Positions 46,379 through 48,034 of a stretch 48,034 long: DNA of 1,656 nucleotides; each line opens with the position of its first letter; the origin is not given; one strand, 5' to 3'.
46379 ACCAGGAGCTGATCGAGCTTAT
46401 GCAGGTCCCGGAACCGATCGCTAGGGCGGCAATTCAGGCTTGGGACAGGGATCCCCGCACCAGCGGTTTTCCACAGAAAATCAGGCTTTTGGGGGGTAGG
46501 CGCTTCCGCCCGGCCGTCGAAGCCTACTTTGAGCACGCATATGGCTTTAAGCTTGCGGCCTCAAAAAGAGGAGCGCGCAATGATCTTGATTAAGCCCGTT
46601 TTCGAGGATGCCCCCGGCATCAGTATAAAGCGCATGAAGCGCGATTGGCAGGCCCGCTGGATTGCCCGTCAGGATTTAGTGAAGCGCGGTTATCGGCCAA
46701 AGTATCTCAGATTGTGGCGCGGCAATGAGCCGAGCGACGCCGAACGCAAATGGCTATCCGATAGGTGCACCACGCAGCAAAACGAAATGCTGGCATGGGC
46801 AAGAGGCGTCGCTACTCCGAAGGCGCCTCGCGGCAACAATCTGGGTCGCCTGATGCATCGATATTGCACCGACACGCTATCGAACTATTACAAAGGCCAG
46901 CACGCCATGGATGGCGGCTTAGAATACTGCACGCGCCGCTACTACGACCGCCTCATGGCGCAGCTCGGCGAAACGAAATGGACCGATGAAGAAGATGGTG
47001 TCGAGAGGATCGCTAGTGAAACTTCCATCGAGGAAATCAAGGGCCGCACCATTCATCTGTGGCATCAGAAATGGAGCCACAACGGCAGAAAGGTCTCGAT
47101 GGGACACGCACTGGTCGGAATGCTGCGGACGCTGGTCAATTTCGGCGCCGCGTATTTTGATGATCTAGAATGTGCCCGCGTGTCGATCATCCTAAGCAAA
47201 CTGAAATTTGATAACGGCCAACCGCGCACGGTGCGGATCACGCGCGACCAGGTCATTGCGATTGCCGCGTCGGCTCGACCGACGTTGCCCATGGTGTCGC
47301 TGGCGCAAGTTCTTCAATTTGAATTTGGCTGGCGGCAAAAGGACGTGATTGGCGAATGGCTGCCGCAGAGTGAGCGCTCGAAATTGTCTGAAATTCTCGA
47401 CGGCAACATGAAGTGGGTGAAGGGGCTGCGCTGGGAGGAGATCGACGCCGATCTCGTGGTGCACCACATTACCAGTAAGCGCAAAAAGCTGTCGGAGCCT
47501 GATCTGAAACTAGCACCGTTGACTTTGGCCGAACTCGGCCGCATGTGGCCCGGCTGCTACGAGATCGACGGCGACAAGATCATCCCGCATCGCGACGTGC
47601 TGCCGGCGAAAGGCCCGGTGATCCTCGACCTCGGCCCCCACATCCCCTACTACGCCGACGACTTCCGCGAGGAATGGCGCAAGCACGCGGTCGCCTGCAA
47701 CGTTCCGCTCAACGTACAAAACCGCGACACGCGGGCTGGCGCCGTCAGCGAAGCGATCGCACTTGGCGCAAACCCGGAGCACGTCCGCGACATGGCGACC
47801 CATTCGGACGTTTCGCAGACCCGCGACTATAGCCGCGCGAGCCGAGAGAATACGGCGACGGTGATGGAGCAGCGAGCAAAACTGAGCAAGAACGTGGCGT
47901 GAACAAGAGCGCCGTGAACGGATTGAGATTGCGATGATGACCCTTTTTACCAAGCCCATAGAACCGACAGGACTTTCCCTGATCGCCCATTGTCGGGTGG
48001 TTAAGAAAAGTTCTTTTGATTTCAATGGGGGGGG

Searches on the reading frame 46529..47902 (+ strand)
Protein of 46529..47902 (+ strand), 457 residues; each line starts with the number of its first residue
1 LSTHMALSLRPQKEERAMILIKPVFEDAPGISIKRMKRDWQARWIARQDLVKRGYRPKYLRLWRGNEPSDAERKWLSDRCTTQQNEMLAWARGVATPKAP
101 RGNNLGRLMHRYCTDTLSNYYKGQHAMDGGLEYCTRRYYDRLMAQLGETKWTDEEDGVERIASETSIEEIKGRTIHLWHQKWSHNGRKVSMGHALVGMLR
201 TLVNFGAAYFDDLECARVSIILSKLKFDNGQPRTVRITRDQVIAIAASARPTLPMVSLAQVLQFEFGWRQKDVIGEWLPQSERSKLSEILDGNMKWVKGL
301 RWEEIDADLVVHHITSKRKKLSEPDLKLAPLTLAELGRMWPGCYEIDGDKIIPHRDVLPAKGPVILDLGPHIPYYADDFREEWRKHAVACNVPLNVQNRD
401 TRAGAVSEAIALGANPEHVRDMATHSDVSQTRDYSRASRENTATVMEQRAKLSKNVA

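Call 19: search_protein_families(library=phrogs, proteins=[window:46529-47902:+], max_evalue=0.001)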
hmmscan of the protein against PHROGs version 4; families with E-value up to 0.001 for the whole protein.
window:46529-47902:+ (457 aa): 1 family
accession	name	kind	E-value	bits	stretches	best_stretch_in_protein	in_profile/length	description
phrog_1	-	integration and excision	1.7e-09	38.5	1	299-451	308-449/611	integrase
